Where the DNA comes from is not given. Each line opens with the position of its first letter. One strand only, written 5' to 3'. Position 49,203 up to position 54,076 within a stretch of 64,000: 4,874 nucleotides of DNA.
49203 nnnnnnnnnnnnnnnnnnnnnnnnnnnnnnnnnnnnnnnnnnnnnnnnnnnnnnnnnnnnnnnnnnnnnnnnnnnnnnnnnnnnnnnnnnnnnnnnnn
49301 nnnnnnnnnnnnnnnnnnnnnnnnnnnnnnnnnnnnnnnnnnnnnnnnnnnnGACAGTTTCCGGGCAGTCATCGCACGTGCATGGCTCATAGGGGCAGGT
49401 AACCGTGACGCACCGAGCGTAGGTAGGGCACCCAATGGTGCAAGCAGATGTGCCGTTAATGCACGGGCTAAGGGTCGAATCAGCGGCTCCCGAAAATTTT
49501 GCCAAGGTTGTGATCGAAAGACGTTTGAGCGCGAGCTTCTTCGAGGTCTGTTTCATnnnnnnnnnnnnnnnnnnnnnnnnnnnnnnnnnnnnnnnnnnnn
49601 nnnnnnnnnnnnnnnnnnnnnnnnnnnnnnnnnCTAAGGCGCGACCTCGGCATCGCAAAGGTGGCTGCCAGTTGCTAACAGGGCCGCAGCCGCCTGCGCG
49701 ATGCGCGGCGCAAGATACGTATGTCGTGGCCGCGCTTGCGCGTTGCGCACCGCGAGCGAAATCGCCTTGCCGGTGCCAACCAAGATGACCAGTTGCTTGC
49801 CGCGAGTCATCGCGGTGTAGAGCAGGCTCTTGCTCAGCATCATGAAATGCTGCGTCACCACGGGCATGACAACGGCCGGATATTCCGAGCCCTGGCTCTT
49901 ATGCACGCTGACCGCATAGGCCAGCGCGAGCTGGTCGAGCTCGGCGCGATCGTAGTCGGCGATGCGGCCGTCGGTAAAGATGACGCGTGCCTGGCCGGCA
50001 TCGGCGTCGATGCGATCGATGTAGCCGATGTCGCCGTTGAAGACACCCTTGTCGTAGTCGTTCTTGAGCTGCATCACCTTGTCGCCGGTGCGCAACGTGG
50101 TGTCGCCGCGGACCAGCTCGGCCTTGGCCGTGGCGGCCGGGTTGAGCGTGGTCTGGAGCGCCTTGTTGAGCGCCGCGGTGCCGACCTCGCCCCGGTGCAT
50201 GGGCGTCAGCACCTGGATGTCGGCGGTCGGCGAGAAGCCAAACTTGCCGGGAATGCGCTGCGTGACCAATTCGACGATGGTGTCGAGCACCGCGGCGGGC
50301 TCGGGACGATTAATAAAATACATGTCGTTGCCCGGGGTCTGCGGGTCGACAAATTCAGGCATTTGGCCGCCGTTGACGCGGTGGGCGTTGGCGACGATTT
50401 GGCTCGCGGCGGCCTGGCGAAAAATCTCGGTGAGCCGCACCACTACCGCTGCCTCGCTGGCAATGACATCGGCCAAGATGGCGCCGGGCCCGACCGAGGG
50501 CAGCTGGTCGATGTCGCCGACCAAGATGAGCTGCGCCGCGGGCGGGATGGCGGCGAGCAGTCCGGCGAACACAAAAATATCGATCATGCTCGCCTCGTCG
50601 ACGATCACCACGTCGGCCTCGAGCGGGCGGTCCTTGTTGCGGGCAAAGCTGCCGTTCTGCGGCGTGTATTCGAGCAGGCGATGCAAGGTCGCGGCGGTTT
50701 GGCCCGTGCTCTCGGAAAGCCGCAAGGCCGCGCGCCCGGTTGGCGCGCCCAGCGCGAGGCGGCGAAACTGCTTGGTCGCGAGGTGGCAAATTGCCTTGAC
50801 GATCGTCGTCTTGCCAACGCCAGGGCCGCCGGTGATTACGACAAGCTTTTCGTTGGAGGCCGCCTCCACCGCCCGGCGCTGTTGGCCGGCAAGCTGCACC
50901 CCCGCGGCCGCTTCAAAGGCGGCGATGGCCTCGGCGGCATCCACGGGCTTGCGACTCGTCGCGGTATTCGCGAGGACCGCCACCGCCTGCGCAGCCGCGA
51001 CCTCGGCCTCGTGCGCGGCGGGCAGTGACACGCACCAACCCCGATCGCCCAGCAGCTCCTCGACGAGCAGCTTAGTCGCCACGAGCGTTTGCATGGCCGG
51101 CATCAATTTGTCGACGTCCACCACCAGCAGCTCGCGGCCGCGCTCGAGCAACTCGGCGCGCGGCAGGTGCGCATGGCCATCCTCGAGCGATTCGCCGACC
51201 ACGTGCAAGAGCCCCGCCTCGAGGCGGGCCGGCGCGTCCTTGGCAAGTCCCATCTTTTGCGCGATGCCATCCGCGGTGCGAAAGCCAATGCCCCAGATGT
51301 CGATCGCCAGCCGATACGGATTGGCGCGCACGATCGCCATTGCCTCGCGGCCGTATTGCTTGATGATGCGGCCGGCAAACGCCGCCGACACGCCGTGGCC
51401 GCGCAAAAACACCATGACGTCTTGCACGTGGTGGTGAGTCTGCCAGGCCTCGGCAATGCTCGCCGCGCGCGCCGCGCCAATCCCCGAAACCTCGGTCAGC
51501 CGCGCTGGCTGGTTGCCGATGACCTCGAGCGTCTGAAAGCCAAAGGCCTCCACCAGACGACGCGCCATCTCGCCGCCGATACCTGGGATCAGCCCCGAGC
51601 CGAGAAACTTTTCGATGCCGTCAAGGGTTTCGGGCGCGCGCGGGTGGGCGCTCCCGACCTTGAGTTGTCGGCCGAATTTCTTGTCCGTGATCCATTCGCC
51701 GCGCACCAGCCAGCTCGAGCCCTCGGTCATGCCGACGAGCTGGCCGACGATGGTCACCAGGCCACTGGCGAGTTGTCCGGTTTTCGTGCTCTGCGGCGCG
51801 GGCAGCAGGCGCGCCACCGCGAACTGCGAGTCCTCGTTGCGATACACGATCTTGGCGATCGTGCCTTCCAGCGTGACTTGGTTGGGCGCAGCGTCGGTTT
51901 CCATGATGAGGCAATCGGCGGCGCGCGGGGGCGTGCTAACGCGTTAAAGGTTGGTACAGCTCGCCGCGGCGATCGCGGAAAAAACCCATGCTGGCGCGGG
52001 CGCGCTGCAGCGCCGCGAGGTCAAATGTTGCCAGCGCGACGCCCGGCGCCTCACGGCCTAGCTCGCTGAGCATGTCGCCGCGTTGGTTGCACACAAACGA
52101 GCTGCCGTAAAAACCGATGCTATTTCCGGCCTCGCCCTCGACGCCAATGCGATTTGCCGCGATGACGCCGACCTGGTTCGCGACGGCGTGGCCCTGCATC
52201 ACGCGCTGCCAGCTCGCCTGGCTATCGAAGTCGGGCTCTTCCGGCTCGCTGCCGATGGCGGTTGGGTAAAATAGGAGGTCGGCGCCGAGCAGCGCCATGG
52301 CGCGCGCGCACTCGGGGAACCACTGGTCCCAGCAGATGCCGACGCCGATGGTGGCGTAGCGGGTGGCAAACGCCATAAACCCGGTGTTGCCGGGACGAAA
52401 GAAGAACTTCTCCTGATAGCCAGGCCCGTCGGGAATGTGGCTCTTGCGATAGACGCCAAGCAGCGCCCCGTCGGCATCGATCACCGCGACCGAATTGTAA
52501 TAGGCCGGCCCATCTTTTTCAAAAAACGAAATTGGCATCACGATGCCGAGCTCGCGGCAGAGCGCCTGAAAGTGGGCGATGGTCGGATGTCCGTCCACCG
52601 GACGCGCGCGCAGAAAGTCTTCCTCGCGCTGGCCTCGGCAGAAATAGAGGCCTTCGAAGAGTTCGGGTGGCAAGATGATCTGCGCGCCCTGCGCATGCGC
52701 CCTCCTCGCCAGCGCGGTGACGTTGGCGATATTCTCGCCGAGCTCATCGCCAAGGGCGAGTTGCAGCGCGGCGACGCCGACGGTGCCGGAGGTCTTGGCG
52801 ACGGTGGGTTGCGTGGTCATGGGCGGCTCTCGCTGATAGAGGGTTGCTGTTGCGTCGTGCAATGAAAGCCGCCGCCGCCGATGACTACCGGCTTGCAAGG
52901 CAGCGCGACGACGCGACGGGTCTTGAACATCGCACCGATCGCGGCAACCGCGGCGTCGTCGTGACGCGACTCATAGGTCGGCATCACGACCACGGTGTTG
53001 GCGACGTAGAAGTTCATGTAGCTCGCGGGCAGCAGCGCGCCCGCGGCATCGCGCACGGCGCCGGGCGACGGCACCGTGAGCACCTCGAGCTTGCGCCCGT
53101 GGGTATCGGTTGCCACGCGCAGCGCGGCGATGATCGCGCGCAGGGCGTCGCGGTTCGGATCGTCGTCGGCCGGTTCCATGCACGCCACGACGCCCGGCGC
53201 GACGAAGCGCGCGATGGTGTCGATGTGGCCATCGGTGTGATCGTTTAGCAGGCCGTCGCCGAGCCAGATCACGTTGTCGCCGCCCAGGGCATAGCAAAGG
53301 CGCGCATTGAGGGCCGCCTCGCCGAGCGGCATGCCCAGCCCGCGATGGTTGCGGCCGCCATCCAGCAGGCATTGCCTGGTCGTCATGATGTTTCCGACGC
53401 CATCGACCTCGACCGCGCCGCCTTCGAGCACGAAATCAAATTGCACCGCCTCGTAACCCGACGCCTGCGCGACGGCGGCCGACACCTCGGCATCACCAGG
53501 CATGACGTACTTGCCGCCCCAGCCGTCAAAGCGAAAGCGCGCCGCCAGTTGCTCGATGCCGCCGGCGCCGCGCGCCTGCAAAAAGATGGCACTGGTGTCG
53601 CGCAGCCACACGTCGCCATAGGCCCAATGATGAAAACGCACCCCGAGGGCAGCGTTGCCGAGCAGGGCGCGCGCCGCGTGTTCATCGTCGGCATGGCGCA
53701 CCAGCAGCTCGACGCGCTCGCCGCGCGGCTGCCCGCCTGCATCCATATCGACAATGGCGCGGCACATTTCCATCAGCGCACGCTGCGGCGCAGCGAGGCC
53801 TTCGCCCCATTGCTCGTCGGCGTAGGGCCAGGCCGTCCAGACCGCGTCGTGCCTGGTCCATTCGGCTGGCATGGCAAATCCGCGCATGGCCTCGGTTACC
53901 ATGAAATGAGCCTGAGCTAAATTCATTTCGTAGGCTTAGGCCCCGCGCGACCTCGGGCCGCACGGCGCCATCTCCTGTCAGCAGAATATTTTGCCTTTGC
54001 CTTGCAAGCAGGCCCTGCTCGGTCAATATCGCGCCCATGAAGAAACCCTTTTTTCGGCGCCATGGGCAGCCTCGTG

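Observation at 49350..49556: Orphan Cys/Thr-rich 68-aa peptide with a GA-type leader: candidate RiPP or exported bacteriocin-like precursor with no maturation genes nearby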

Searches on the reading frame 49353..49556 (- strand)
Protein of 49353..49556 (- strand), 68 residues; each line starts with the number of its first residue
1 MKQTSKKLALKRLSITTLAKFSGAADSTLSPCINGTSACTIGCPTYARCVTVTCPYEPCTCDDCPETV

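Call 3: search_protein_families(library=ncbifam, proteins=[window:49353-49556:-], max_evalue=10)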
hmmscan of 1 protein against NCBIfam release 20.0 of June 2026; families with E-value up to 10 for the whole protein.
seq(68 aa): 1 family
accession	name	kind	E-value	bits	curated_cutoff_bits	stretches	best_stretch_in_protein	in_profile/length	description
TIGR03731.1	lantibio_gallid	subfamily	0.42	10.7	29.3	1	17-51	9-42/48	gallidermin/nisin family lantibiotic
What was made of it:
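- On Lanthipeptide precursor (classes I-V): TIGR03731 (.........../nisin) scored 10.7 bits against a cut-off of 29.3, E 0.42 (call 3).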

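Call 4: search_protein_families(library=pfam, proteins=[window:49353-49556:-], max_evalue=10)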
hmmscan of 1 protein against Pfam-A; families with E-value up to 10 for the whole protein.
seq(68 aa): 1 family
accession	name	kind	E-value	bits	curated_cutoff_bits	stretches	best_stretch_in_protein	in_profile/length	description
PF00751.23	DM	-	0.69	10.3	27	1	53-65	23-35/47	DM DNA binding domain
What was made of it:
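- On Double-glycine leader peptide (PCAT/C39 substrate): NCBIfam and Pfam scans at E <= 10 returned only TIGR03731 (E 0.42) and a DM domain (E 0.69), both below cut-off (calls 3, 4).
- Closest known: SCIFF/ranthipeptide and Bacteroidetes GG-type radical-SAM target peptides. Different: No hit to these models at E <= 10 (calls 3, 4).
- No precursor or leader HMM reaches even E = 0.1 (calls 3, 4). No metallothionein, zinc-ribbon or other Pfam/NCBIfam match appears at E <= 10, beyond noise (DM domain at 0.69) (calls 3, 4).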

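Call 6: find_homologous_proteins(query=window:49353-49556:-, max_evalue=10)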
Query seq(68 aa): no candidate shares three 5-residue words with the query. No homologue found.
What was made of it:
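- Tried and rejected: Word-indexed 5.8-billion-protein database: no candidate (call 6).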

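Call 7: find_encoding_contigs(protein=window:49353-49556:-, flank=10000)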
Protein seq(68 aa) (68 aa): no gene with exactly this product is on record in the collection.
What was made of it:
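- Tried and rejected: Exact look-up: the gene is not called anywhere (call 7).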

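Call 12: search_protein_representatives(protein=window:49353-49556:-)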
Query: 68 residues. Proteins with E-value up to 0.001 (for the whole library): 3; up to 1e-10: 0; up to 1e-30: 0. The best 3 are listed.
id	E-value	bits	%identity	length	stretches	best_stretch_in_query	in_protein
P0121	1.4e-06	44.4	31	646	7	24-53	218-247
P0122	1.7e-06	44.1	45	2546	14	25-48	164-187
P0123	2.1e-04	37.5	53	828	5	11-29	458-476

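Call 20: find_related_loci(query=A2, collection=metagenome_contigs, flank=10000)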
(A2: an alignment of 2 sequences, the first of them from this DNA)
Query A2 (68 aa) in metagenome_contigs; peptide patterns used: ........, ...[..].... (x = any residue, [..] = any of these).
73 stretches matched a pattern, but none encodes a relative of the query by tblastn (E <= 1e-3).
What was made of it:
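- Tried and rejected: JGI metagenomes with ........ and CVT[VN]TCPY: none (call 20).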

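Call 48: search_solved_structures(query=window:49353-49556:-, max_evalue=10, show_alignments=3)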
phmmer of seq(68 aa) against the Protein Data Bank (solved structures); distinct sequences matched with E-value up to 10: 1.
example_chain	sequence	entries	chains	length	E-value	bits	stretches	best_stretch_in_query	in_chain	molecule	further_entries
4lj0_A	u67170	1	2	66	7.2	10.5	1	27-65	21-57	Nab2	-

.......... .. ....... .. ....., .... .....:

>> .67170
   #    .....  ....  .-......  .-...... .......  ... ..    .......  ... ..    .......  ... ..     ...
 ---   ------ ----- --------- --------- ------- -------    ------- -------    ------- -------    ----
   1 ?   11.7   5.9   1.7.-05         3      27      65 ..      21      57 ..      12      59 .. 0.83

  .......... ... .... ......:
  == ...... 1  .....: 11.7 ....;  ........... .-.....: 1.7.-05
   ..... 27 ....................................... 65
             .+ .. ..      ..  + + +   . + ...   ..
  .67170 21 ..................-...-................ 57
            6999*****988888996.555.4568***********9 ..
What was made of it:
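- On Bacterial metallothionein / zinc-ribbon small protein: There is no Pfam/NCBIfam hit (calls 3, 4) and no PDB sequence relative (the best is Nab2 zinc fingers at E 7.2, call 48).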

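Call 55: predict_structure(protein=window:49353-49556:-)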
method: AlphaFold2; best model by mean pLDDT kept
length: 68 residues; sequences in the alignment: 1
mean_pLDDT: 58.4   pTM: 0.34
mean pLDDT of the five models: 58.4, 52.1, 51.0, 47.7, 45.7
residues with pLDDT >= 90: 0; 70-90: 11; 50-70: 41; < 50: 16
segments of 3 or more residues with pLDDT < 50: 1-3, 18-20, 23-27
pLDDT, mean of each block of 10 residues (from residue 1): 52 53 48 68 57 71 59
secondary structure, 60 per line:
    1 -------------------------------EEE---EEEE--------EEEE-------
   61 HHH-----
elements in order: E32-34 E38-41 E50-53
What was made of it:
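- The AlphaFold single-sequence model has low confidence (pLDDT 58, call 55), so there is no fold support.
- Tried and rejected: The AlphaFold single-sequence model has pLDDT 58, so no fold search was run (call 55).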

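Call 59: search_dna_similar(query=window:49353-49556:-, collection=plasmids, mode=protein, max_evalue=1, max_rows=10)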
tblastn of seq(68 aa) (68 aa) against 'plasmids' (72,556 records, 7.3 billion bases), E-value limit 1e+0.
No match.
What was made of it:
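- Tried and rejected: Plasmid tblastn: none (call 59).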

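Call 60: find_related_loci(query=A2, collection=viral_contigs, flank=5000)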
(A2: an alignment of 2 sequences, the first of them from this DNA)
Query A2 (68 aa) in viral_contigs; peptide patterns used: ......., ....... (x = any residue, [..] = any of these).
80 stretches matched a pattern, but none encodes a relative of the query by tblastn (E <= 1e-3).
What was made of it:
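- Tried and rejected: Viral contigs: none (call 60).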

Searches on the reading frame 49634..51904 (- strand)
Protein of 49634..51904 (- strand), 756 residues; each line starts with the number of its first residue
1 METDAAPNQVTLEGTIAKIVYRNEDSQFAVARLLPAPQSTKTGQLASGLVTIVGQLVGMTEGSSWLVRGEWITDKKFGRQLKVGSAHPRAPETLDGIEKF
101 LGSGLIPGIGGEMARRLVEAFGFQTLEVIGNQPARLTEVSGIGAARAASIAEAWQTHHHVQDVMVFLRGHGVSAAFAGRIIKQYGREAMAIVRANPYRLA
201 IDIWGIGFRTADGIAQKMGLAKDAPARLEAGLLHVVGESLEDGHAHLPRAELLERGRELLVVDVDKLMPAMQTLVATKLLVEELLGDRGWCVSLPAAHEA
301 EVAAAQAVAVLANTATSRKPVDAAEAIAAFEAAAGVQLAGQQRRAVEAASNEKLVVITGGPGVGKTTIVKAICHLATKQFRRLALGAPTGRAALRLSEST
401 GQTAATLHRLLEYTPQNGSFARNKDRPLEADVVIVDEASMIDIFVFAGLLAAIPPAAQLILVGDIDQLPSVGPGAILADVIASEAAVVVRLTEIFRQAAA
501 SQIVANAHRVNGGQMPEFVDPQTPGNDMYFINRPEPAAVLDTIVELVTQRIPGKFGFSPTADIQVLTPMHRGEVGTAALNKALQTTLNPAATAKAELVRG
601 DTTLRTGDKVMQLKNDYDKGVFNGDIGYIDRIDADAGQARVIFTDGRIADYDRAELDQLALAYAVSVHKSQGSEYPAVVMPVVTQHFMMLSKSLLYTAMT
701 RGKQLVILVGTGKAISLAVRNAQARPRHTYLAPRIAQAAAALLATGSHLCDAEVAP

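Call 9: find_related_loci(query=window:49634-51904:-, collection=genome_contigs, flank=10000)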
Query window:49634-51904:- (756 aa) in genome_contigs; peptide patterns used: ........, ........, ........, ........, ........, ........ (x = any residue, [..] = any of these).
34 stretches matched a pattern, but none encodes a relative of the query by tblastn (E <= 1e-3).
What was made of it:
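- Tried and rejected: GTDB species genomes with RecD2 8-mers: none (call 9).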

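Call 10: find_homologous_proteins(query=window:49634-51904:-, max_evalue=1e-50)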
Query window:49634-51904:- (756 aa): 7985 proteins with E <= 1e-50 among 8000 candidates; the best 120 are listed.
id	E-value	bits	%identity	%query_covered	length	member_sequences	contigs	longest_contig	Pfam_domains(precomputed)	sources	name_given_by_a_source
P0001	0.0e+0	1566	97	99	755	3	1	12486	PF13538.13,PF13086.13,PF14520.13,PF01443.25,PF13604.13,PF13245.13,PF23139.2,PF18335.8,PF14490.12,PF20720.4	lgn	-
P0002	8.7e-284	961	61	99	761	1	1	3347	PF13538.13,PF13086.13,PF14520.13,PF01443.25,PF13604.13,PF13245.13,PF23139.2,PF18335.8,PF14490.12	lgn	-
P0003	7.4e-282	955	62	96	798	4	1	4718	PF13538.13,PF13086.13,PF14520.13,PF01443.25,PF13604.13,PF13245.13,PF23139.2,PF18335.8,PF14490.12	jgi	jgi:exodeoxyribonuclease V alpha subunit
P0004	8.6e-280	948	61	97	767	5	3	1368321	PF13538.13,PF13086.13,PF14520.13,PF01443.25,PF13604.13,PF13245.13,PF23139.2,PF18335.8,PF14490.12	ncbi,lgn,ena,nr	ncbi:MAG: ATP-dependent RecD-like DNA helicase [Kofleriaceae bacterium]|nr:ATP-dependent RecD-like D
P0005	1.3e-279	948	62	97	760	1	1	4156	PF13538.13,PF12826.14,PF13086.13,PF14520.13,PF01443.25,PF13604.13,PF13245.13,PF23139.2,PF18335.8,PF14490.12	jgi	jgi:exodeoxyribonuclease V alpha subunit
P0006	1.9e-279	947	62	97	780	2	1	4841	PF13086.13,PF10391.16,PF01443.25,PF13604.13,PF13245.13,PF23139.2,PF18335.8,PF13401.13,PF13538.13,PF05970.21,PF14520.13,PF14490.12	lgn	-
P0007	1.2e-278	944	62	96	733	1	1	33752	PF13538.13,PF13086.13,PF05970.21,PF14520.13,PF01443.25,PF13604.13,PF13245.13,PF23139.2,PF18335.8,PF14490.12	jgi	jgi:exodeoxyribonuclease V alpha subunit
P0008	1.3e-278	944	61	97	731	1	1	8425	PF13538.13,PF13086.13,PF14520.13,PF01443.25,PF13604.13,PF13245.13,PF23139.2,PF18335.8,PF14490.12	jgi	jgi:exodeoxyribonuclease V alpha subunit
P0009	1.4e-278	944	61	96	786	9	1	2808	PF13538.13,PF13086.13,PF05970.21,PF14520.13,PF01443.25,PF13604.13,PF13245.13,PF23139.2,PF18335.8,PF14490.12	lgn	-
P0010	4.5e-278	942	62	97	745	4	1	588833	PF13538.13,PF13086.13,PF05127.22,PF14520.13,PF01443.25,PF13604.13,PF13245.13,PF23139.2,PF18335.8,PF13401.13,PF14490.12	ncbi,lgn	-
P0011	1.5e-277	941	61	97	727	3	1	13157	PF13538.13,PF13086.13,PF05970.21,PF14520.13,PF01443.25,PF13604.13,PF13245.13,PF23139.2,PF18335.8,PF13401.13,PF14490.12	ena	-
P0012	1.7e-277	941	61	98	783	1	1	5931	PF13538.13,PF13086.13,PF05970.21,PF14520.13,PF01443.25,PF13604.13,PF13245.13,PF23139.2,PF18335.8,PF14490.12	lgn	-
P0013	2.1e-277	940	61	96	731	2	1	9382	PF13538.13,PF13086.13,PF05970.21,PF14520.13,PF01443.25,PF13604.13,PF13245.13,PF23139.2,PF18335.8,PF14490.12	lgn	-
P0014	2.7e-277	940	61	96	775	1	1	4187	PF13086.13,PF05127.22,PF10391.16,PF01443.25,PF13604.13,PF13245.13,PF23139.2,PF18335.8,PF13401.13,PF22232.3,PF13538.13,PF05970.21,PF14520.13,PF14490.12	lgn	-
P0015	4.1e-276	936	61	97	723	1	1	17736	PF13538.13,PF13086.13,PF14520.13,PF01443.25,PF13604.13,PF13245.13,PF23139.2,PF18335.8,PF14490.12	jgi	jgi:exodeoxyribonuclease V alpha subunit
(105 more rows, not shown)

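Call 11: find_encoding_contigs(protein=P0001, flank=10000, max_places=4)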
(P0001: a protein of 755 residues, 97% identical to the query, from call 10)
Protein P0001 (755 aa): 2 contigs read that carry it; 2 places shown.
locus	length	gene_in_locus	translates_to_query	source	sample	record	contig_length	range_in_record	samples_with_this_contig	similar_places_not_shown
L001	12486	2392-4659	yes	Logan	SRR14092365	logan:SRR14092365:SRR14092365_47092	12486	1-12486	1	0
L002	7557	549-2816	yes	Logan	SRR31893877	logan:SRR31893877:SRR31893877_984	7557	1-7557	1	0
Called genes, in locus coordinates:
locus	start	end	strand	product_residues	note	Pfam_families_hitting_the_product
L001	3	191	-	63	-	?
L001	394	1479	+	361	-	PF04371:PAD_porph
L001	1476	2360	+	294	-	PF00795:CN_hydrolase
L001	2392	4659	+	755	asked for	PF23139:OB_YrrC, PF14520:HHH_5, PF14490:HHH_RecD2, PF13245:AAA_19, PF13604:AAA_30, PF20720:nSTAND3 (weak), PF18335:SH3_13, PF13538:UvrD_C_2, +2 more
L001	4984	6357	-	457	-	PF04015:DUF362 (weak)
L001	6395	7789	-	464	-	PF04932:Wzy_C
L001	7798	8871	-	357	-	PF01522:Polysacc_deac_1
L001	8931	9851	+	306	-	PF00535:Glycos_transf_2, PF10111:Glyco_tranf_2_2, PF13641:Glyco_tranf_2_3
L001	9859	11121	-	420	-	-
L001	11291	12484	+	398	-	?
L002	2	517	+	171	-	?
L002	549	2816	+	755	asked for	PF23139:OB_YrrC, PF14520:HHH_5, PF14490:HHH_RecD2, PF13245:AAA_19, PF13604:AAA_30, PF20720:nSTAND3 (weak), PF18335:SH3_13, PF13538:UvrD_C_2, +2 more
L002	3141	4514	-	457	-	PF04015:DUF362 (weak)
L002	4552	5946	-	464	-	PF04932:Wzy_C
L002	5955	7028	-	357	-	PF01522:Polysacc_deac_1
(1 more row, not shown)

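Call 27: find_encoding_contigs(protein=P0004, flank=6000, max_places=2)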
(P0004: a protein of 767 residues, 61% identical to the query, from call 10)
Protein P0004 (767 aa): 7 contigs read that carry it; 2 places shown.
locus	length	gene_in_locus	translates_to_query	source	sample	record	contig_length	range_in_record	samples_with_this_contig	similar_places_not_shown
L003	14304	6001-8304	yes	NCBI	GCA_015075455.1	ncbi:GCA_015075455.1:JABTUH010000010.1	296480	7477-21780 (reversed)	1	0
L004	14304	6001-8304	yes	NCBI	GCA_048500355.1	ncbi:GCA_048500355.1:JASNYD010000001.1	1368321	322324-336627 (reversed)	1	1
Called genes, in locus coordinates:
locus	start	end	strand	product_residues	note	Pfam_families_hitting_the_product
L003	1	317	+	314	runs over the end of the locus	PF01171:ATP_bind_3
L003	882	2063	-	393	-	-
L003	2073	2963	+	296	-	PF01842:ACT, PF00551:Formyl_trans_N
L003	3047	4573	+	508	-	-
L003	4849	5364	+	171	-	PF16267:DUF4920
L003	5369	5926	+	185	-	PF03929:PepSY_TM (faint), PF16357:PepSY_TM_like_2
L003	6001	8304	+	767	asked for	PF23139:OB_YrrC, PF14520:HHH_5 (weak), PF14490:HHH_RecD2, PF13245:AAA_19, PF13604:AAA_30, PF01443:Viral_helicase1 (weak), PF18335:SH3_13, PF13538:UvrD_C_2, +1 more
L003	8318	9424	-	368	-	PF10043:DUF2279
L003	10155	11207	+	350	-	PF02369:Big_1 (faint), PF13715:CarbopepD_reg_2 (faint), PF13620:CarboxypepD_reg, PF25020:TTR_TEN1-4 (faint), PF13620:CarboxypepD_reg (weak)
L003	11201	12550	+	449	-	PF13506:Glyco_transf_21, PF00535:Glycos_transf_2, PF13641:Glyco_tranf_2_3, PF03142:Chitin_synth_2, PF13632:Glyco_trans_2_3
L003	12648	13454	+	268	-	-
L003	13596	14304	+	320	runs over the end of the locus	-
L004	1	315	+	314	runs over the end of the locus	PF01171:ATP_bind_3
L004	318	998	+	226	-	-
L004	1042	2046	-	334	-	-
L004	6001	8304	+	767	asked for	PF23139:OB_YrrC, PF14520:HHH_5 (weak), PF14490:HHH_RecD2, PF13245:AAA_19, PF13604:AAA_30, PF01443:Viral_helicase1 (weak), PF18335:SH3_13, PF13538:UvrD_C_2, +1 more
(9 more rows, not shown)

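Call 28: find_encoding_contigs(protein=P0002, flank=6000, max_places=2)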
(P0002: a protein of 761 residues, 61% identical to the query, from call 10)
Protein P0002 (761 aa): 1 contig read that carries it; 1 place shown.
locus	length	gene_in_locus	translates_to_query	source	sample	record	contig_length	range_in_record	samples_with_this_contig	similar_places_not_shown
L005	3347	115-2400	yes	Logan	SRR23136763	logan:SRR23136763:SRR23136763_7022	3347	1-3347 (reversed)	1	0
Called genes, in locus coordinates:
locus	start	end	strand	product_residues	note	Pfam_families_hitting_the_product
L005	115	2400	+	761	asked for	PF23139:OB_YrrC, PF14520:HHH_5, PF14490:HHH_RecD2, PF13245:AAA_19, PF13604:AAA_30, PF01443:Viral_helicase1 (weak), PF18335:SH3_13, PF13538:UvrD_C_2, +1 more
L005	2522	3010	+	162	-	PF00042:Globin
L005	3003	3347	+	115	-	?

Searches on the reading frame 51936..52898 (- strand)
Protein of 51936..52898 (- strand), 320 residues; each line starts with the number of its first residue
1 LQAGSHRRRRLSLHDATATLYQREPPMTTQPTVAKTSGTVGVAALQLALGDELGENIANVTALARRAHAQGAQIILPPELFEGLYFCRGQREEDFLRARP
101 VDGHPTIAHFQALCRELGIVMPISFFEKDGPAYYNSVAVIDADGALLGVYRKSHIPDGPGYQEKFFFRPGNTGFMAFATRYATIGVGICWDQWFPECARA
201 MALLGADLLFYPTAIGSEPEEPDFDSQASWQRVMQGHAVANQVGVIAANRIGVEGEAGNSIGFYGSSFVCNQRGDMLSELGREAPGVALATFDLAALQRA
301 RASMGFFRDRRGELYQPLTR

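Call 22: search_protein_families(library=pfam, proteins=[window:51936-52898:-], max_evalue=0.001)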
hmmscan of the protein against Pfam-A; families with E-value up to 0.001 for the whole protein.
window:51936-52898:- (320 aa): 1 family
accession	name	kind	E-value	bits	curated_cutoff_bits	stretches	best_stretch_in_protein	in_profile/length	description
PF00795.27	CN_hydrolase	-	7.7e-48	163.5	23.2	1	42-301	2-255/256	Carbon-nitrogen hydrolase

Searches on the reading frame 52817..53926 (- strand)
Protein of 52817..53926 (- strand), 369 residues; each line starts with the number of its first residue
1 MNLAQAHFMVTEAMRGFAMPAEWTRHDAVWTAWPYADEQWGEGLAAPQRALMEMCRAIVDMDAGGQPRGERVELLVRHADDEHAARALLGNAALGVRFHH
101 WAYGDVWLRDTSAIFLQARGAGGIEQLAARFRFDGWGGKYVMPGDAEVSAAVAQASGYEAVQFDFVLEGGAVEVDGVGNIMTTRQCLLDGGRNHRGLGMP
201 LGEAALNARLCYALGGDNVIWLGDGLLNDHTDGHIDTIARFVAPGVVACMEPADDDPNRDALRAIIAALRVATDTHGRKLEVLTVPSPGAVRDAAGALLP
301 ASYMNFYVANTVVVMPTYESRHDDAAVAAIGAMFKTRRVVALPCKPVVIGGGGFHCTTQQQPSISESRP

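Call 22: search_protein_families(library=pfam, proteins=[window:52817-53926:-], max_evalue=0.001)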
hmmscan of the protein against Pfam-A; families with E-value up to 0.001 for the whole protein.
window:52817-53926:- (369 aa): 1 family
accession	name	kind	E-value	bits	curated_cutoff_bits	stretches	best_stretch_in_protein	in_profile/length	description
PF04371.20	PAD_porph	-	4.6e-98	328.8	25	1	19-362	2-321/321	Porphyromonas-type peptidyl-arginine deiminase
